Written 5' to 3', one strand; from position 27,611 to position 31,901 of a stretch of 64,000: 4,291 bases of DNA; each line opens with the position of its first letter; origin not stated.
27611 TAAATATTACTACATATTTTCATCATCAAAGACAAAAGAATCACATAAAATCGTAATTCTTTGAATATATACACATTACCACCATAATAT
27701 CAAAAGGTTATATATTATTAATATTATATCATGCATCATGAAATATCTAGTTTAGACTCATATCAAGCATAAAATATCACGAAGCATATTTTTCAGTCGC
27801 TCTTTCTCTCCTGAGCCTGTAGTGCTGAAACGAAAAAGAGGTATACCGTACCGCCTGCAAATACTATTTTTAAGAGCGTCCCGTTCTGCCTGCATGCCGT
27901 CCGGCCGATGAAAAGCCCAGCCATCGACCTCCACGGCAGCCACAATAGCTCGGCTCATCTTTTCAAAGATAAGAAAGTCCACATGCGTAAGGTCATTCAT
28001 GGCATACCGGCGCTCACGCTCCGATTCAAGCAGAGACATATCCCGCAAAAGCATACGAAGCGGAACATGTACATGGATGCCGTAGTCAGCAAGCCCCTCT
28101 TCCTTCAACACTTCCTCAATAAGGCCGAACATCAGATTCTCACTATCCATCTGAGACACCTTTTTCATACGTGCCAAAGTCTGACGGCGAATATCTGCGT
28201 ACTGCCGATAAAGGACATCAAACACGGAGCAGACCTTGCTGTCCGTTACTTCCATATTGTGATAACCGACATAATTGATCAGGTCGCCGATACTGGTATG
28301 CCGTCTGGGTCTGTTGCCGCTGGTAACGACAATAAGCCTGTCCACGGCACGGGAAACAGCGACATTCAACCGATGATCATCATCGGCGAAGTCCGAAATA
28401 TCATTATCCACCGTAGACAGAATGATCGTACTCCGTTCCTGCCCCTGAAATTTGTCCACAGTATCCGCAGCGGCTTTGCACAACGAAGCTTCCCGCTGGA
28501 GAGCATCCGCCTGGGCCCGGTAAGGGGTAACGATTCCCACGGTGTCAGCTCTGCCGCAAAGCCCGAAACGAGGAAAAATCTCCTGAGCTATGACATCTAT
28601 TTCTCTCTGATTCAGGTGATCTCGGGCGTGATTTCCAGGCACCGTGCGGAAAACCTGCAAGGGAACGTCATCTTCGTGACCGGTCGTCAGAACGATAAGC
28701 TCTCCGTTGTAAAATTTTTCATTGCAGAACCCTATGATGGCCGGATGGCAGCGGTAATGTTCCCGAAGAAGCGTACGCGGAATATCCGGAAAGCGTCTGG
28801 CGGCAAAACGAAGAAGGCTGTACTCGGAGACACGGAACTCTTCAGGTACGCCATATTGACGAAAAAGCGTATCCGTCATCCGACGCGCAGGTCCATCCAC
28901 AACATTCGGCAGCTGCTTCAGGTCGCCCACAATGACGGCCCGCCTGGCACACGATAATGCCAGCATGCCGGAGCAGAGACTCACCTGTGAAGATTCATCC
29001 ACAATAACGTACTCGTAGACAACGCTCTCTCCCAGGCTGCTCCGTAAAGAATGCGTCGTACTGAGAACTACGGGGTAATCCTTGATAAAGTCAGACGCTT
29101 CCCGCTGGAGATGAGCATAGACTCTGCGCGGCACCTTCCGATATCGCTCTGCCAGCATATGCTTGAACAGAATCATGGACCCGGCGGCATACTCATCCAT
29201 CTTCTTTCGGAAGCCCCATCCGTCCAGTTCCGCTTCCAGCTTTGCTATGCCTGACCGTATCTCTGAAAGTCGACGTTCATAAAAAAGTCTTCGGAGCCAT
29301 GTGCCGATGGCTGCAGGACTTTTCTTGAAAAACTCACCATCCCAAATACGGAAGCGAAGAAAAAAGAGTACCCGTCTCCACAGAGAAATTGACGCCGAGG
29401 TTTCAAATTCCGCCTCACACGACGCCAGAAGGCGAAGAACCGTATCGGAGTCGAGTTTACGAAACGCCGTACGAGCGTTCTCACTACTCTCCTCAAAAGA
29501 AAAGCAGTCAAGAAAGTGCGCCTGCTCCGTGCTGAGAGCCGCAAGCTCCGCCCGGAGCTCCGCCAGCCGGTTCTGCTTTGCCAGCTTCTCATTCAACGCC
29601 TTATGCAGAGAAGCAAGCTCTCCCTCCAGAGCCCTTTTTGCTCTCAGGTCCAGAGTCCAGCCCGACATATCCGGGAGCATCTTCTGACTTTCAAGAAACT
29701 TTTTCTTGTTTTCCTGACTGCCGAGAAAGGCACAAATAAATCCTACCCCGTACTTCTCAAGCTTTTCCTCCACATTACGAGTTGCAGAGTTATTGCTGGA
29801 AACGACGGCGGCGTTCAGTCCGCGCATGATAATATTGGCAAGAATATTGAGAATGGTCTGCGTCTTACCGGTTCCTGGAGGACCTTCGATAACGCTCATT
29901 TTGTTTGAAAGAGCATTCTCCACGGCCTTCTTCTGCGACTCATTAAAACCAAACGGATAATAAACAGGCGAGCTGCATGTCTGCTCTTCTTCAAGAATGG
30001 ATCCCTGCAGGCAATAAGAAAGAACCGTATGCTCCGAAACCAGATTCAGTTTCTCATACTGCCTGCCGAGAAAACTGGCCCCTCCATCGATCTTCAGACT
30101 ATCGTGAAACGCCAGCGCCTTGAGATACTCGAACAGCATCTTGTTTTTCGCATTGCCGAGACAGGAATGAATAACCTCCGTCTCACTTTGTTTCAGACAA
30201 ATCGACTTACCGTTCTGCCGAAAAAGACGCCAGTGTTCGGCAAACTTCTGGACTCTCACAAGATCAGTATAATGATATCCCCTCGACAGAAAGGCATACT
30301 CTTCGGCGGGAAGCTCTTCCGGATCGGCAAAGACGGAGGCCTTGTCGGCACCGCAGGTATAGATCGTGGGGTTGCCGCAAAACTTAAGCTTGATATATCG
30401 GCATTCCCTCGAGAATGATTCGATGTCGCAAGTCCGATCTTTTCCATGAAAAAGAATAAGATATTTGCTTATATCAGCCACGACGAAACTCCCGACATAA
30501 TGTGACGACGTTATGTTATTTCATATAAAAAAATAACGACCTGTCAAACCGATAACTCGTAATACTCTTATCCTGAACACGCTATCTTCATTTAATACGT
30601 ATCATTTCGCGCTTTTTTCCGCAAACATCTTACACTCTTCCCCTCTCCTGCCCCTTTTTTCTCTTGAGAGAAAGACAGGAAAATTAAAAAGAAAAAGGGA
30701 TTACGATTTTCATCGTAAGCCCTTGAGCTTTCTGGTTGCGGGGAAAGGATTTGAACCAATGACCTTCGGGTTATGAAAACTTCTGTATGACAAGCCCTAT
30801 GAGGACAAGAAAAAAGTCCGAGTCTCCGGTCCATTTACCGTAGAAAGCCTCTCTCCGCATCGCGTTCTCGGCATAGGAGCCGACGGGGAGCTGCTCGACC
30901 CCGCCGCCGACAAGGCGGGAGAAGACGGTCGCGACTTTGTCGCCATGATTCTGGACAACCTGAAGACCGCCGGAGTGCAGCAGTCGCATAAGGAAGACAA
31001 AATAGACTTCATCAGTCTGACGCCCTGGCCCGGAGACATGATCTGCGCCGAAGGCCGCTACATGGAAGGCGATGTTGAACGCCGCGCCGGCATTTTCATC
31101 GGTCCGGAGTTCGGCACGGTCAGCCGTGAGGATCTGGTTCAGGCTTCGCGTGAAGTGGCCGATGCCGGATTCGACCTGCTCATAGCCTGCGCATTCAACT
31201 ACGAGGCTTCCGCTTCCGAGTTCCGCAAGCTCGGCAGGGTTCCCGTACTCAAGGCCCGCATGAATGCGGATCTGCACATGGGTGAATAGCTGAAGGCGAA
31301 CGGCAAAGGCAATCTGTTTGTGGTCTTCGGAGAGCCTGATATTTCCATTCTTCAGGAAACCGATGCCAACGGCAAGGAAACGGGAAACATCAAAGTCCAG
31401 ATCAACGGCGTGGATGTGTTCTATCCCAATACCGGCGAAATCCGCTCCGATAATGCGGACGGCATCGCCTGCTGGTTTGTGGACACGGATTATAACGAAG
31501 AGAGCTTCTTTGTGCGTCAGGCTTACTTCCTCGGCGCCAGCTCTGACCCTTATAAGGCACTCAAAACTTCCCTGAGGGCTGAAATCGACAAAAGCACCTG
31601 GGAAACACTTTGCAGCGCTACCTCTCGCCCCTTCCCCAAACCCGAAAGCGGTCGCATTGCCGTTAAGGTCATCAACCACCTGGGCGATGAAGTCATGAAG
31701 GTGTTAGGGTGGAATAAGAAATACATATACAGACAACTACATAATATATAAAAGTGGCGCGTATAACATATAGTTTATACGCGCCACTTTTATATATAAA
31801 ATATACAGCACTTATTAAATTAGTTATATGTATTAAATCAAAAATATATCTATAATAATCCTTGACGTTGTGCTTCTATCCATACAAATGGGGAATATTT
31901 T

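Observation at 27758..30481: Single-gene helicase-nuclease candidate defence system (SF1 helicase + DUF2726/Vsr-like PD-(D/E)xK) with an unassigned N-terminal domain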

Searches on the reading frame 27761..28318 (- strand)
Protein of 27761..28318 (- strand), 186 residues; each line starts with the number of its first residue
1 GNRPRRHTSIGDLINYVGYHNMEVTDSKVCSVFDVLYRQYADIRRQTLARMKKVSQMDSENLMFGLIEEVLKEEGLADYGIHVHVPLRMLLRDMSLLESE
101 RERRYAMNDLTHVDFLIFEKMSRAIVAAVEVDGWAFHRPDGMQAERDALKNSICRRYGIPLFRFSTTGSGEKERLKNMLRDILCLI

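Call 46: predict_structure(alignment_id=A5)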
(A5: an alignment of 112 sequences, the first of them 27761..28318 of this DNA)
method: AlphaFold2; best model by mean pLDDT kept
length: 186 residues; sequences in the alignment: 112
mean_pLDDT: 76.6   pTM: 0.73
mean pLDDT of the five models: 76.6, 75.6, 75.6, 75.3, 74.5
residues with pLDDT >= 90: 58; 70-90: 63; 50-70: 54; < 50: 11
segments of 3 or more residues with pLDDT < 50: 1-5, 23-25
pLDDT, mean of each block of 10 residues (from residue 1): 47 60 52 52 60 74 89 91 89 88 91 92 88 63 85 92 78 89 78
secondary structure, 60 per line:
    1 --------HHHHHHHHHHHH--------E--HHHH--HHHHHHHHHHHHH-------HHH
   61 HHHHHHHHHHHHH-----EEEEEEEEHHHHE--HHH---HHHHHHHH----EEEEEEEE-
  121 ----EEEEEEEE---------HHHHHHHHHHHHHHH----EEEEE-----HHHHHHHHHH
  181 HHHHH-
elements in order: H9-20 H32-35 H38-50 H58-73 E79-86 H87-90 H100-107 E112-119 E125-132 H142-156 E161-165 H171-185

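Call 49: fold_search(model_id=the predicted structure, library=pdb)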
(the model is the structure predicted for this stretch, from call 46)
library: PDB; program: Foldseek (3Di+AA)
matches with E <= 10: 1025; with E <= 0.001: 0
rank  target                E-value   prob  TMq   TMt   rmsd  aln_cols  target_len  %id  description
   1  9ibq_A                1.2e-03  0.98  0.32  0.23   7.6       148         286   12  Structure of BstEII with DNA substrate (released 2026-03-04)
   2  1f1z_A                3.5e-02  0.57  0.21  0.16  14.5       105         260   18  TNSA, a catalytic component of the TN7 transposition system (released 2000-06-28)
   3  1t0f_B                6.8e-02  0.84  0.25  0.18  14.1       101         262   16  Crystal Structure of the TnsA/TnsC(504-555) complex (released 2004-11-09)
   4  5y1z_A                7.2e-02  0.18  0.19  0.24  14.2       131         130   14  Crystal structure of ZMYND8 PHD-BROMO-PWWP tandem in complex with Drebrin ADF-H domain (released 2017-10-25)
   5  1t0f_A                7.7e-02  0.82  0.25  0.18  14.2       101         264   17  Crystal Structure of the TnsA/TnsC(504-555) complex (released 2004-11-09)
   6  6p8z_A                8.6e-02  0.69  0.24  0.27   4.2        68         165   13  Crystal structure of human KRAS G12C covalently bound to an acryloylazetidine acetamide inhibitor (released 2019-08-28)
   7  8tbj_A                8.6e-02  0.69  0.21  0.23   4.1        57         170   16  Tricomplex of RMC-7977, KRAS G12A, and CypA (released 2024-02-07)
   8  9ggw_A                9.8e-02  0.69  0.24  0.26   4.1        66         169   18  Human KRas4A (GDP) in complex with compound 16 (released 2025-04-16)
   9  8t71_A                9.8e-02  0.69  0.21  0.23   4.0        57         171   18  Crystal Structure of WT KRAS4a with bound GDP and Mg ion (released 2024-02-14)
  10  9e9i                  1.0e-01  0.63  0.21  0.23   4.1        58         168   21  Crystal Structure of human KRAS G12C covalently bound to nopinone-derived naphthol compound 21 (released 2025-02-26)
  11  5wa7                  1.0e-01  0.15  0.19  0.20  12.9       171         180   10  Crystal structure of the influenza virus PA endonuclease in complex with inhibitor 9b (SRI-30101) (released 2018-01-03)
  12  9gh1                  1.2e-01  0.66  0.24  0.27   4.1        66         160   18  Human KRas4A (GMPPNP) in complex with compound 34 (released 2025-04-16)
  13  9nzm_A                1.2e-01  0.66  0.21  0.24   4.0        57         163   16  Crystal Structure of Kirsten Rat Sarcoma G12C Complexed with GMPPNP and Covalently Bound to an Adduct of {(2S)-4-[7-(8 (released 2025-11-05)
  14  9nzm_B                1.2e-01  0.63  0.21  0.24   4.0        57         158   16  Crystal Structure of Kirsten Rat Sarcoma G12C Complexed with GMPPNP and Covalently Bound to an Adduct of {(2S)-4-[7-(8 (released 2025-11-05)
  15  7rov_A                1.3e-01  0.60  0.24  0.26   4.2        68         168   13  KRAS G12D Mutant in complex with GMPPCP and cyclic peptide MP-9903 (released 2021-09-22)
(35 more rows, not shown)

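Call 65: search_protein_families(library=padloc, proteins=[window:27761-28318:-], max_evalue=1)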
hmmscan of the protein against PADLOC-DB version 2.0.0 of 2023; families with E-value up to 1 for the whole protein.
window:27761-28318:- (186 aa): 0 families

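Call 66: search_protein_families(library=pfam, proteins=[window:27761-28318:-], max_evalue=0.1)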
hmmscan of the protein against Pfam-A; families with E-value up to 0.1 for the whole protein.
window:27761-28318:- (186 aa): 4 families
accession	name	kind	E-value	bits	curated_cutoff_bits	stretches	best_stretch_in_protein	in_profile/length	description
PF10881.14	DUF2726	-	3.9e-15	56.1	24.7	1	58-179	7-123/126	Protein of unknown function (DUF2726)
PF20317.4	HTH_60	-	0.00035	21.4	24.1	1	6-63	52-109/140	Helix-turn-helix domain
PF18741.7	MTES_1575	-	0.0097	16.4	38.2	1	112-167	26-79/96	REase_MTES_1575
PF16485.10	PLN_propep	-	0.039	14.2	28.1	1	90-118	8-36/43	Protealysin propeptide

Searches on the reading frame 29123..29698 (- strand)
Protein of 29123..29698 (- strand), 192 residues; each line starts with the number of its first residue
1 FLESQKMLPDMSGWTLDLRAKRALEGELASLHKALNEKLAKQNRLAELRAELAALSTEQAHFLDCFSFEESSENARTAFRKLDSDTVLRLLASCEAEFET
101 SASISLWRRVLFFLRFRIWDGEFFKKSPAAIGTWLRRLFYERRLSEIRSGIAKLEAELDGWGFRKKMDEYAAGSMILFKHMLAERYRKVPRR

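Call 65: search_protein_families(library=padloc, proteins=[window:29123-29698:-], max_evalue=1)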
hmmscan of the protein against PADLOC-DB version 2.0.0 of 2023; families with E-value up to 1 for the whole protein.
window:29123-29698:- (192 aa): 0 families

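Call 66: search_protein_families(library=pfam, proteins=[window:29123-29698:-], max_evalue=0.1)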
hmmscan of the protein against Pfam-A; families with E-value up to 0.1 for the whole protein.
window:29123-29698:- (192 aa): 4 families
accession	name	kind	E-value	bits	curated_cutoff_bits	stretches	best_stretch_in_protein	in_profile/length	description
PF05221.23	AdoHcyase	-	0.011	15.3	25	1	21-64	244-286/299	S-adenosyl-L-homocysteine hydrolase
PF04003.17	Utp12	-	0.013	16.1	31.5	0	19-54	67-104/107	Dip2/Utp12 Family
PF16326.10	ABC_tran_CTD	-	0.015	16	32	0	23-60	19-58/69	ABC transporter C-terminal domain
PF05859.17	Mis12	-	0.016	15.4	25.7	0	20-71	113-164/231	Mis12 protein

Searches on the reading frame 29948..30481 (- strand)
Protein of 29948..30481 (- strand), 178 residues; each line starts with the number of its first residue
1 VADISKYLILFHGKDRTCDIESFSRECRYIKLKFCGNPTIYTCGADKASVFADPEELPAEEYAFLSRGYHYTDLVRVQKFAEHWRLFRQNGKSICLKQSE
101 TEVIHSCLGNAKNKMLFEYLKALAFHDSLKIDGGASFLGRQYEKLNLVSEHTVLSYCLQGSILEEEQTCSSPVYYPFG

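Call 44: predict_structure(alignment_id=A4)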
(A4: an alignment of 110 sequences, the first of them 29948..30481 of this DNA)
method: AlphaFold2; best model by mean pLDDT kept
length: 178 residues; sequences in the alignment: 110
mean_pLDDT: 89.3   pTM: 0.75
mean pLDDT of the five models: 89.3, 88.2, 87.9, 87.4, 86.3
residues with pLDDT >= 90: 123; 70-90: 40; 50-70: 15; < 50: 0
segments of 3 or more residues with pLDDT < 50: none
pLDDT, mean of each block of 10 residues (from residue 1): 93 95 93 94 94 95 93 94 95 94 93 94 85 82 89 89 65 65
secondary structure, 60 per line:
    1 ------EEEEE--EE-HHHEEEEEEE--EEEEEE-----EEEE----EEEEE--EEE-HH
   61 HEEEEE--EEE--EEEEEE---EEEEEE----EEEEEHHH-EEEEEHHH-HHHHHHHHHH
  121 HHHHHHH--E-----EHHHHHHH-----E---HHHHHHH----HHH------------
elements in order: E7-11 E20-26 E29-34 E40-43 E48-52 E55-57 E62-66 E69-71 E74-79 E83-88 E93-97 E102-106 H111-127 H137-143 H153-159

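Call 48: fold_search(model_id=the predicted structure, library=pdb)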
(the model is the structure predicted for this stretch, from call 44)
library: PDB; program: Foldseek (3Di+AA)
matches with E <= 10: 860; with E <= 0.001: 0
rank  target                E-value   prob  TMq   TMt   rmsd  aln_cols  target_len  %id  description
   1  7bsb_L                8.8e-03  0.35  0.13  0.17  13.2       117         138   14  Mevo lectin- Native form-2 (released 2021-02-03)
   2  7bsb_I                9.3e-03  0.41  0.15  0.19  12.4       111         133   16  Mevo lectin- Native form-2 (released 2021-02-03)
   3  7bth_F                1.2e-02  0.33  0.15  0.17  12.7       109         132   17  Mevo lectin- Native form-1 (released 2021-02-03)
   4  7bsb_G                1.2e-02  0.33  0.14  0.17  13.2       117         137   14  Mevo lectin- Native form-2 (released 2021-02-03)
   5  7bsb_F                1.3e-02  0.20  0.13  0.13  13.3       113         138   14  Mevo lectin- Native form-2 (released 2021-02-03)
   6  7bsb_A                1.5e-02  0.20  0.15  0.17  13.0       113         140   13  Mevo lectin- Native form-2 (released 2021-02-03)
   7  7bsb_E                1.6e-02  0.20  0.12  0.14  13.2       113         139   14  Mevo lectin- Native form-2 (released 2021-02-03)
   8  7bsb_N                1.8e-02  0.35  0.15  0.16  12.5       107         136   16  Mevo lectin- Native form-2 (released 2021-02-03)
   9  7bsn_I                1.8e-02  0.28  0.15  0.18  12.5       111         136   16  Mevo lectin complex with 3alpha-mannobiose (released 2021-02-03)
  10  7bsm_B                2.5e-02  0.25  0.15  0.17  12.9       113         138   14  Mevo lectin complex with 2alpha-mannobiose (released 2021-02-03)
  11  4krt_B                3.5e-02  0.41  0.19  0.12  12.0       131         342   10  X-ray structure of endolysin from clostridium perfringens phage phiSM101 (released 2014-04-02)
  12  3h41                  5.9e-02  0.72  0.19  0.12  13.0       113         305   11  CRYSTAL STRUCTURE OF A NLPC/P60 FAMILY PROTEIN (BCE_2878) FROM BACILLUS CEREUS ATCC 10987 AT 1.79 A RESOLUTION (released 2009-05-05)
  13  4krt_A                6.6e-02  0.38  0.20  0.13  12.1       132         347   11  X-ray structure of endolysin from clostridium perfringens phage phiSM101 (released 2014-04-02)
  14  4r0k_B                1.0e-01  0.28  0.18  0.12  13.7       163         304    7  Crystal structure of a putative dipeptidyl-peptidase VI (BT_1314) from Bacteroides thetaiotaomicron VPI-5482 at 1.75 A (released 2014-08-20)
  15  4r0k_A                1.2e-01  0.25  0.18  0.12  13.7       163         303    7  Crystal structure of a putative dipeptidyl-peptidase VI (BT_1314) from Bacteroides thetaiotaomicron VPI-5482 at 1.75 A (released 2014-08-20)
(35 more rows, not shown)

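Call 65: search_protein_families(library=padloc, proteins=[window:29948-30481:-], max_evalue=1)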
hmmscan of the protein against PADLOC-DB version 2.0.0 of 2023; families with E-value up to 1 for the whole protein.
window:29948-30481:- (178 aa): 0 families

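Call 66: search_protein_families(library=pfam, proteins=[window:29948-30481:-], max_evalue=0.1)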
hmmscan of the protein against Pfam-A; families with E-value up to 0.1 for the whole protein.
window:29948-30481:- (178 aa): 0 families

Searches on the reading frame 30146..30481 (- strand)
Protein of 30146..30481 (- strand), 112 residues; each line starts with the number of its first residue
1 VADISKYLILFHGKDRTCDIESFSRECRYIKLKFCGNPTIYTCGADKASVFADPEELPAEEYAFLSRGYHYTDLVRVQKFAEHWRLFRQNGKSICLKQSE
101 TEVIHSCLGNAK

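Call 58: search_protein_representatives(alignment_id=A6)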
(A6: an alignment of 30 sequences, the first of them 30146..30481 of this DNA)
Query: 30 sequences, 111 profile positions. Proteins with E-value up to 0.001 (for the whole library): 886; up to 1e-10: 366; up to 1e-30: 6. The best 150 are listed.
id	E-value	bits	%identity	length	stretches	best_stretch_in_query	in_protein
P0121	1.1e-36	141.7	-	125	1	2-110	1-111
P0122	3.8e-33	130.2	-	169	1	1-110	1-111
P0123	1.1e-31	125.5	-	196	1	1-111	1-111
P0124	2.7e-31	124.3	-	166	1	1-111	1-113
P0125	4.7e-31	123.5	-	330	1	2-111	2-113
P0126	5.5e-31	123.3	-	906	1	2-110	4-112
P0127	1.2e-30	122.2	-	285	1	1-111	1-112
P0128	1.3e-30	122.1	-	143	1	2-111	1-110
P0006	1.6e-30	121.8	-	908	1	1-111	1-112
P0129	2.1e-30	121.4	-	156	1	2-111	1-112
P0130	1.4e-29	118.8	-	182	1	1-110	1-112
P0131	3.0e-29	117.7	-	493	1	1-110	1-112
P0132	8.5e-28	113.0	-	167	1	2-110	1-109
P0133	1.4e-27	112.4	-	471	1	2-111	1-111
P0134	2.2e-27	111.7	-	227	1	2-110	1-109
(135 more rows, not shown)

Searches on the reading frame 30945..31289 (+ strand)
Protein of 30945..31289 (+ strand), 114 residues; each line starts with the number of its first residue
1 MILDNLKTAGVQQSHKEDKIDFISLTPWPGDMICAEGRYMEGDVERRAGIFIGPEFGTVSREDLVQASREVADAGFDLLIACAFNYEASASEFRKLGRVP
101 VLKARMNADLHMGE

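Call 13: search_protein_families(library=padloc, proteins=[window:30945-31289:+], max_evalue=0.01)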
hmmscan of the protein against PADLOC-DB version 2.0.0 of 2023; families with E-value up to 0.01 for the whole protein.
window:30945-31289:+ (114 aa): 1 family
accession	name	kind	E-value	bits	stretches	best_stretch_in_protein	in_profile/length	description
PDLC03632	MTase_III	-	2e-54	183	1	1-114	717-830/983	Type III methyltransferase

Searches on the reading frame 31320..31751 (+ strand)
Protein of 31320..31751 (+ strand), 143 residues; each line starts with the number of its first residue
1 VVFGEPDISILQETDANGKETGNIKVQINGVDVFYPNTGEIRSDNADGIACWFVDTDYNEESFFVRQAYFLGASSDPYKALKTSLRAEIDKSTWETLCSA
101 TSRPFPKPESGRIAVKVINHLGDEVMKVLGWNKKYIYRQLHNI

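Call 13: search_protein_families(library=padloc, proteins=[window:31320-31751:+], max_evalue=0.01)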
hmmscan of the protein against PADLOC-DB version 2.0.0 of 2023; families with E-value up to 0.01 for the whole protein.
window:31320-31751:+ (143 aa): 1 family
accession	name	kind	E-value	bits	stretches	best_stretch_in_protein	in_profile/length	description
PDLC03632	MTase_III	-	2.5e-54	182.7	1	21-129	874-981/983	Type III methyltransferase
